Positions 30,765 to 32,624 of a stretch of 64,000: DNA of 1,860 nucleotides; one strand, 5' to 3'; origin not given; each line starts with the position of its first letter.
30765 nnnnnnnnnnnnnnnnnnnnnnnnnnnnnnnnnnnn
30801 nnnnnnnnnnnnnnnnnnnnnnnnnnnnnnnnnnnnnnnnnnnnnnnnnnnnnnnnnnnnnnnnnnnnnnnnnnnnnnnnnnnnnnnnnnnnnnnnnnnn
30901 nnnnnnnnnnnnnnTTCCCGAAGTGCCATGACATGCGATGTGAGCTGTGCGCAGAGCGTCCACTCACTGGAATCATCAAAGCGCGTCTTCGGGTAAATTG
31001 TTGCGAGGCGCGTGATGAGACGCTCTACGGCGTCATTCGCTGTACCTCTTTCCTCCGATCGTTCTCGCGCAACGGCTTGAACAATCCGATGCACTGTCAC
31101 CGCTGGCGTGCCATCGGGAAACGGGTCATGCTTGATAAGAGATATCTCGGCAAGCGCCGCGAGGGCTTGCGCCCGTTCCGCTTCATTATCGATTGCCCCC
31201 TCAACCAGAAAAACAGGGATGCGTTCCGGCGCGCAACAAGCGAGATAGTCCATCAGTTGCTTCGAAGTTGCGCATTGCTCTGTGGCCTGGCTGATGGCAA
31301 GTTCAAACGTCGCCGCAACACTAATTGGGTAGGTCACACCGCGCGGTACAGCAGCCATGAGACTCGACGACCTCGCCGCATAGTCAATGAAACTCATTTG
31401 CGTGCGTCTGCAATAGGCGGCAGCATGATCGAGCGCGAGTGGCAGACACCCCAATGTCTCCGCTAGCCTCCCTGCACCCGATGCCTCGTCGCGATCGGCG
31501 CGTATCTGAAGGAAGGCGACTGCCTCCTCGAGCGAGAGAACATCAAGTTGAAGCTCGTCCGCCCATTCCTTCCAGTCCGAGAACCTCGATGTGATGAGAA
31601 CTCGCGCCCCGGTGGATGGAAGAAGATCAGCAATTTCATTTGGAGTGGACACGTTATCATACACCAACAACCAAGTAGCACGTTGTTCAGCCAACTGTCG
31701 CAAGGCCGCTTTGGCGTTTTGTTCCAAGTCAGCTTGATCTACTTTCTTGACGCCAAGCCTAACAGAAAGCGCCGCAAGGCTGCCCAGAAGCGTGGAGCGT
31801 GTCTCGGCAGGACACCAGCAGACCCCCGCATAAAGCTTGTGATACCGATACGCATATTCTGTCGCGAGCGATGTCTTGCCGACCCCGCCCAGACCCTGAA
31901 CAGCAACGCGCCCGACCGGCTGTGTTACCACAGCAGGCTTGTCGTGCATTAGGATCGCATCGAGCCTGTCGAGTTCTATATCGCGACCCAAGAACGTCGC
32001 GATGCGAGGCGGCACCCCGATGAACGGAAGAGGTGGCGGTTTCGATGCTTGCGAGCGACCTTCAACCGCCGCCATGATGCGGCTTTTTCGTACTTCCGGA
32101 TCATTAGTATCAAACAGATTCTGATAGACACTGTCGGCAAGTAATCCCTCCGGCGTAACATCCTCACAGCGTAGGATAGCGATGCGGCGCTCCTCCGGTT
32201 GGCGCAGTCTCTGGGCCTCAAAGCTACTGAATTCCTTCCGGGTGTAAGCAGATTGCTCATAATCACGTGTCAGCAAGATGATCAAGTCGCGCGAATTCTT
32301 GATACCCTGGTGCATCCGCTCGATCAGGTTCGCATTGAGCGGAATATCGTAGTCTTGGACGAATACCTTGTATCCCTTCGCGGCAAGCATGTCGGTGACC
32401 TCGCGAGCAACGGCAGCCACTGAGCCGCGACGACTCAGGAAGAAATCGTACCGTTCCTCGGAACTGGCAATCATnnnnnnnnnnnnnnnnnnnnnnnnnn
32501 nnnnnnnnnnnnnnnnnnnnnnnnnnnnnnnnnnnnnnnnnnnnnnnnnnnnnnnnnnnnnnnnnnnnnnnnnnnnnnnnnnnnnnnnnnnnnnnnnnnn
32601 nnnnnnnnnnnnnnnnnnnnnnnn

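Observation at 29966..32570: AT-rich single-gene islet encoding a TIR / NB-ARC / TPR STAND protein (plant-NLR-like architecture): candidate NAD+-consuming immune sensor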

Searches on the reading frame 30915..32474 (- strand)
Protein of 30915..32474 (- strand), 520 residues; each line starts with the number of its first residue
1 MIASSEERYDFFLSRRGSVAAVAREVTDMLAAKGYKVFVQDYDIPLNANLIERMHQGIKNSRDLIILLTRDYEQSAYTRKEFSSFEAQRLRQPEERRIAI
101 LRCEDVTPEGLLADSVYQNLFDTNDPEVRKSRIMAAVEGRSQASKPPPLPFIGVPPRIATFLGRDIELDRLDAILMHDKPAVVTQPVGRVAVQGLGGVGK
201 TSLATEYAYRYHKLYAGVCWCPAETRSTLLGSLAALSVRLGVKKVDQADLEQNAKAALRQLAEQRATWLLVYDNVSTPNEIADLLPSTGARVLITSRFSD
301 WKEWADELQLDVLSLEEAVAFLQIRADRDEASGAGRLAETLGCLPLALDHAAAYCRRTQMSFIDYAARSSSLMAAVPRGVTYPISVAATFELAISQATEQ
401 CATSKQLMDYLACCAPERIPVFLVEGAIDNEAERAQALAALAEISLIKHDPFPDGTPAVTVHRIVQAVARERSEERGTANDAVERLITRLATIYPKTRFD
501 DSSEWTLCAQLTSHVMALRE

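Call 59: search_protein_representatives(protein=window:30915-32474:-)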
Query: 520 residues. Proteins with E-value up to 0.001 (for the whole library): 30759; up to 1e-10: 13846; up to 1e-30: 2187. The best 150 are listed.
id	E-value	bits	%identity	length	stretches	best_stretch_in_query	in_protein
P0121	5.9e-291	981.4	57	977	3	7-519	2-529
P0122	4.1e-189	645.6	61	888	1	5-519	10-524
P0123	1.0e-188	644.3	61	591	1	22-519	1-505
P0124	1.2e-183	627.5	61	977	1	6-474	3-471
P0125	1.6e-183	627.1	64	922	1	13-493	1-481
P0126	9.3e-178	608.1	58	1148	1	6-515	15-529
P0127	7.9e-173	591.9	54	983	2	1-431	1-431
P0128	9.7e-165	565.2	55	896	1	7-496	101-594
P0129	9.0e-163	558.7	55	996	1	8-518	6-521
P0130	5.1e-151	519.9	65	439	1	5-368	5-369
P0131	5.0e-143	493.6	49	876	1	7-517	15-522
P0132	1.3e-142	492.3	69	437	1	92-435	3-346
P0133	5.2e-139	480.3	59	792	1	120-520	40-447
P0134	2.9e-136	471.3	62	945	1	145-517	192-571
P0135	1.4e-133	462.5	61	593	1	149-520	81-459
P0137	8.8e-132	456.5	62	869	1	149-519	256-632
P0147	1.4e-123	429.5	56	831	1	149-516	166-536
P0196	1.5e-92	327.2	45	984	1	138-520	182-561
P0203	4.5e-91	322.3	49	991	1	150-519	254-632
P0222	6.8e-84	298.6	46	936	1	149-491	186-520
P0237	5.4e-79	282.4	45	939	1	144-520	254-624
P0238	5.5e-79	282.4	43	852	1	143-517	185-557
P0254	2.2e-74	267.2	42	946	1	149-518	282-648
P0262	1.8e-72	260.9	40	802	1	151-520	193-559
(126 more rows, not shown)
